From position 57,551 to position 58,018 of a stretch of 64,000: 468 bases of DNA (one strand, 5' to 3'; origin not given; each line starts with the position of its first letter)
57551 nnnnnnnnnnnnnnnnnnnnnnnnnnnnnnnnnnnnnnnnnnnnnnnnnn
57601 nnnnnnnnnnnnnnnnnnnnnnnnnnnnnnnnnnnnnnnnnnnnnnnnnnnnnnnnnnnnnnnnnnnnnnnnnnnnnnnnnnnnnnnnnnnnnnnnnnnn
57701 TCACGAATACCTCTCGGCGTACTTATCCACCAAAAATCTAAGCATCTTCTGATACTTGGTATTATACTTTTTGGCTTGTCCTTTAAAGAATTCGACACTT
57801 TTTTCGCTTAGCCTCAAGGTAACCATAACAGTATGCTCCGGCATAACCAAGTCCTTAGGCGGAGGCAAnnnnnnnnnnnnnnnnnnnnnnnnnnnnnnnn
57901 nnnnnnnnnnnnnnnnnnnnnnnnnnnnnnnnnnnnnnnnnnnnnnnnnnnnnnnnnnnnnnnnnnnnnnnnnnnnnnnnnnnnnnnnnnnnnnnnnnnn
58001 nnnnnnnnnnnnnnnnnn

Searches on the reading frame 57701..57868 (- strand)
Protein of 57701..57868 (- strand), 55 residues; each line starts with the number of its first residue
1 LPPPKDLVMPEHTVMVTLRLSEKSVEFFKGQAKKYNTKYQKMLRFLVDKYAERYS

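Call 3: search_protein_families(library=pfam, proteins=[window:57701-57868:-], max_evalue=1)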
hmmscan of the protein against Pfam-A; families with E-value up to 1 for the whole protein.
window:57701-57868:- (55 aa): 2 families
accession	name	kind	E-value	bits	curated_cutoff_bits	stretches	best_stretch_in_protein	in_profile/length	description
PF14384.12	BrnA_antitoxin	-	4.4e-05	24.2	26.1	1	5-44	29-65/68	BrnA antitoxin of type II toxin-antitoxin system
PF12441.14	CopG_antitoxin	-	0.0075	17.4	28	1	12-48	41-77/79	CopG antitoxin of type II toxin-antitoxin system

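Call 7: search_protein_families(library=ncbifam, proteins=[window:57701-57868:-], max_evalue=1)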
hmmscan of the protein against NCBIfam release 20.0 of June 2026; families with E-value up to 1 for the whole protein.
window:57701-57868:- (55 aa): 1 family
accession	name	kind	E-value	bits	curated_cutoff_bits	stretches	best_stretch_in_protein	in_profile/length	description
NF003227.0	PRK04195.1-2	equivalog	0.059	12.1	502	1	14-44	381-411/487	replication factor C large subunit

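Call 8: search_protein_families(library=padloc, proteins=[window:57701-57868:-], max_evalue=1)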
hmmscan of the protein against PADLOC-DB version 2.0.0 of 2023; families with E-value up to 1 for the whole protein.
window:57701-57868:- (55 aa): 0 families

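Call 17: find_homologous_proteins(query=window:57701-57868:-, max_evalue=0.01)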
Query window:57701-57868:- (55 aa): 88 proteins with E <= 0.01 among 88 candidates.
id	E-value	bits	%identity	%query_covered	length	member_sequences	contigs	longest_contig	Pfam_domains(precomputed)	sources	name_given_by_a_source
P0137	1.6e-27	111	95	100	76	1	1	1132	PF14384.13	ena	-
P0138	1.9e-26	107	93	100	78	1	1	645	PF14384.13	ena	-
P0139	3.9e-25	103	91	100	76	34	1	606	PF14384.13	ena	-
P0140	4.6e-25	103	91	100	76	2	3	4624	-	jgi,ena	-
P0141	7.2e-24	99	87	100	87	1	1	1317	-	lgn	-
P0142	1.2e-23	99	85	100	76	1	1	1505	PF14384.13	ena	-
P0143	1.5e-23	98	85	100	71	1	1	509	PF14384.13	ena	-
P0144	3.3e-23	97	87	100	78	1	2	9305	PF14384.13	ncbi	-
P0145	3.9e-23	97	85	100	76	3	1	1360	-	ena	-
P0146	4.6e-23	97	85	100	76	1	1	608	PF14384.13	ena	-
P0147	6.6e-23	96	85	100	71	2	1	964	PF14384.13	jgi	jgi:predicted DNA binding CopG/RHH family protein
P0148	6.7e-23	96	84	100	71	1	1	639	-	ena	-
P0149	6.9e-23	96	85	100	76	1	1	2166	PF14384.13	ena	-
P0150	7.3e-23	96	85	100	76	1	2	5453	PF14384.13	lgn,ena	-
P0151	7.5e-23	96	85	100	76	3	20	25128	PF14384.13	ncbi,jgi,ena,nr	ncbi:MAG: CopG family transcriptional regulator [Omnitrophica bacterium RIFCSPLOWO2_02_FULL_45_16]|n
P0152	7.8e-23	96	85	100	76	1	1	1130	PF14384.13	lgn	-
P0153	8.6e-23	96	84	100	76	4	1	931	PF14384.13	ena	-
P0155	1.0e-22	96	84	100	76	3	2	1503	PF14384.13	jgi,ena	-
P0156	1.1e-22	96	84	100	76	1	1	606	PF14384.13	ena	-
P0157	1.1e-22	96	85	100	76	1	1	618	PF14384.13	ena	-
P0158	1.4e-22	95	84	100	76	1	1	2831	PF14384.13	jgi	-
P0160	1.6e-22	95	84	100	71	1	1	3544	PF14384.13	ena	-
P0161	1.7e-22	95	85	98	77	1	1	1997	PF14384.13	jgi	jgi:predicted DNA binding CopG/RHH family protein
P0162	1.8e-22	95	84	100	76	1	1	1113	PF14384.13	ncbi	-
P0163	1.8e-22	95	84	100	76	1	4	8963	PF14384.13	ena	-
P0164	1.9e-22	95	84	100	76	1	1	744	PF14384.13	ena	-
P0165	1.9e-22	95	84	100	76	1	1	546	PF14384.13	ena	-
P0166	1.9e-22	95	84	100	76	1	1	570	PF14384.13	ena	-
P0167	1.9e-22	95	84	100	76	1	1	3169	PF14384.13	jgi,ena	-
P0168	1.9e-22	95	84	100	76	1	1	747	PF14384.13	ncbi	-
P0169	1.9e-22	95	84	100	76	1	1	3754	PF14384.13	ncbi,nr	ncbi:MAG: BrnA antitoxin family protein [Candidatus Omnitrophica bacterium]|nr:BrnA antitoxin family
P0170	1.9e-22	95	84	100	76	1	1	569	PF14384.13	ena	-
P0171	1.9e-22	95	84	100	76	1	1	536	PF14384.13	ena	-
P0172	1.9e-22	95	84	100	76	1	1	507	PF14384.13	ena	-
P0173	1.9e-22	95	84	100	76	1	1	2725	PF14384.13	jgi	jgi:uncharacterized protein (DUF4415 family)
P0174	1.9e-22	95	84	100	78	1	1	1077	PF14384.13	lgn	-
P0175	2.0e-22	95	84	100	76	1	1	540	PF14384.13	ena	-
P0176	2.0e-22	95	84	100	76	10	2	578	PF14384.13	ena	-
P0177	2.0e-22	95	84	100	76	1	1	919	PF14384.13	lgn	-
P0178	2.5e-22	94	84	100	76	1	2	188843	PF14384.13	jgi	jgi:predicted DNA binding CopG/RHH family protein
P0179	2.6e-22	94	80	100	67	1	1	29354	PF14384.13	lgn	-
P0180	2.7e-22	94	84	100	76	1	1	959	PF14384.13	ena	-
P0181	2.7e-22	94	84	100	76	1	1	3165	PF14384.13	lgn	-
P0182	3.6e-22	94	80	100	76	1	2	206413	PF14384.13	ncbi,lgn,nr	ncbi:MAG: BrnA antitoxin family protein [Candidatus Omnitrophica bacterium]|nr:BrnA antitoxin family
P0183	7.1e-22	93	82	100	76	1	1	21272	PF14384.13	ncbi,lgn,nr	ncbi:MAG: BrnA antitoxin family protein [Candidatus Omnitrophota bacterium]|nr:BrnA antitoxin family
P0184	8.2e-22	93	84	100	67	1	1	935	PF14384.13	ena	-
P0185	9.0e-22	93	80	100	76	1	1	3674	PF14384.13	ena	-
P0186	9.8e-22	93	82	100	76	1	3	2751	PF14384.13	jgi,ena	-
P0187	1.0e-21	93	84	100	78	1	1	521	PF14384.13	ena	-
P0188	1.0e-21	93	84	100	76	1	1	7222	PF14384.13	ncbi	-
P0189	1.5e-21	92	84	100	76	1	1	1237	PF14384.13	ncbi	-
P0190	1.6e-21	92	84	100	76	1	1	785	PF14384.13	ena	-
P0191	1.9e-21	92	82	100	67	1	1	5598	PF14384.13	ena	-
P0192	2.4e-21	91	82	100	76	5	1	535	PF14384.13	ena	-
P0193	2.5e-21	91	80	100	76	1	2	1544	PF14384.13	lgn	-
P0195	2.8e-21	91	82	100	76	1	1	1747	PF14384.13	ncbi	-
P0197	3.4e-21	91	82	100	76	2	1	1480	PF14384.13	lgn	-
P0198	3.8e-21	91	82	100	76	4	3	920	PF14384.13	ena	-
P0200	7.0e-21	90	80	100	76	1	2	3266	PF14384.13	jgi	jgi:uncharacterized protein (DUF4415 family)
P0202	7.2e-21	90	82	100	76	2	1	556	PF14384.13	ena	-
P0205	1.4e-20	89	78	100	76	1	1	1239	PF14384.13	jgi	jgi:predicted DNA binding CopG/RHH family protein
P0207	6.8e-20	87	78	100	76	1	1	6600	PF14384.13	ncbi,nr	ncbi:MAG: BrnA antitoxin family protein [Candidatus Omnitrophota bacterium]|nr:BrnA antitoxin family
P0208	8.8e-20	87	75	100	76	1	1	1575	PF14384.13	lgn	-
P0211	2.5e-19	85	73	100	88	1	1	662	PF14384.13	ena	-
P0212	1.1e-18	83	73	100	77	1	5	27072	PF14384.13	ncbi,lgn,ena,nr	ncbi:MAG: CopG family transcriptional regulator [Candidatus Omnitrophica bacterium]|nr:CopG family t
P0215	6.4e-18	81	73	100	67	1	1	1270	PF14384.13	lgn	-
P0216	6.9e-18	81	73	100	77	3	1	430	PF14384.13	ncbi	-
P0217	1.0e-17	80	71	100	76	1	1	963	PF14384.13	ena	-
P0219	6.0e-17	78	67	100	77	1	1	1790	PF14384.13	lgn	-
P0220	1.3e-16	77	69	100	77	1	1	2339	PF14384.13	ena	-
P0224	1.2e-15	74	78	89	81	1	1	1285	PF14384.13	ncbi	-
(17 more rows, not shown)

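Call 20: find_encoding_contigs(protein=P0140, flank=3000, max_places=3)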
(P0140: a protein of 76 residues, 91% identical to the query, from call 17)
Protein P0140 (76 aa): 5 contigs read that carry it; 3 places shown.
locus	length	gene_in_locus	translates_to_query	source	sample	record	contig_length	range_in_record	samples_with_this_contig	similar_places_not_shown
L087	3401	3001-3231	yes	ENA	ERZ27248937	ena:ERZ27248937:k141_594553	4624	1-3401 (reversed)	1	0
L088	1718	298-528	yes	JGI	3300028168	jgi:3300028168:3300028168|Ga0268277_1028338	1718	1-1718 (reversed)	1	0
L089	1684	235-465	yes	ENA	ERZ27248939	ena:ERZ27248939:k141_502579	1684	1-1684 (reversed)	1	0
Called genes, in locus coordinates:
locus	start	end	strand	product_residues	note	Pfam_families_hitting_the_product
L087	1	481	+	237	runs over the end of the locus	PF03740:PdxJ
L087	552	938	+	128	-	PF01648:ACPS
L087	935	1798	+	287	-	PF01256:Carb_kinase, PF02110:HK (weak)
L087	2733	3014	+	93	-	PF04365:BrnT_toxin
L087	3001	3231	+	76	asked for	-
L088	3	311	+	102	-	?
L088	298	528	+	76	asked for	-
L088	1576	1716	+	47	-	?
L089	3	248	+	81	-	?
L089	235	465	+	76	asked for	-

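Call 21: find_encoding_contigs(protein=P0151, flank=3000, max_places=4)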
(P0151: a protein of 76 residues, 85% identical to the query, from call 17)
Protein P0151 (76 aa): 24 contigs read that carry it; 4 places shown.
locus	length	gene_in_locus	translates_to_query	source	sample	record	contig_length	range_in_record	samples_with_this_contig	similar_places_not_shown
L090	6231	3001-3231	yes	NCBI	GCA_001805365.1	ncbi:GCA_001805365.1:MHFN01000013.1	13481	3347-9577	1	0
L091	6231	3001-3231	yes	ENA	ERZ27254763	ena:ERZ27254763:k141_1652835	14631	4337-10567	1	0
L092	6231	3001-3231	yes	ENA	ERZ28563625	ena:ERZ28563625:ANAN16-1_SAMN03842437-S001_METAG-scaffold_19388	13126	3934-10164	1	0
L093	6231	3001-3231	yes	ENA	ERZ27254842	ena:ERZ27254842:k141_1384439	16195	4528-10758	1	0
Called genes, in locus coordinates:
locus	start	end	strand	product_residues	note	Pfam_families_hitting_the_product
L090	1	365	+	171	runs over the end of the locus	PF03740:PdxJ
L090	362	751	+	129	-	PF01648:ACPS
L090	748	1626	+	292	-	PF01256:Carb_kinase, PF02110:HK (weak)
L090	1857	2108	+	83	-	PF01541:GIY-YIG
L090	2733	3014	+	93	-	PF04365:BrnT_toxin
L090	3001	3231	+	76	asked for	PF14384:BrnA_antitoxin (weak)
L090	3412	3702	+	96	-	-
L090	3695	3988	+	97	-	PF05016:ParE_toxin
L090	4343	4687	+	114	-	PF01022:HTH_5, PF12802:MarR_2 (weak), PF12840:HTH_20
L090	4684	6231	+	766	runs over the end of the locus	PF03176:MMPL, PF02460:Patched, PF12349:Sterol-sensing (weak), PF03176:MMPL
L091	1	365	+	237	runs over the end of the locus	PF03740:PdxJ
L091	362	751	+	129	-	PF01648:ACPS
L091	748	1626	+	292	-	PF01256:Carb_kinase, PF02110:HK (weak)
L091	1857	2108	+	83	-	PF01541:GIY-YIG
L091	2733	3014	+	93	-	PF04365:BrnT_toxin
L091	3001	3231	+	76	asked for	PF14384:BrnA_antitoxin (weak)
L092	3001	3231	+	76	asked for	PF14384:BrnA_antitoxin (weak)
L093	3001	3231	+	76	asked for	PF14384:BrnA_antitoxin (weak)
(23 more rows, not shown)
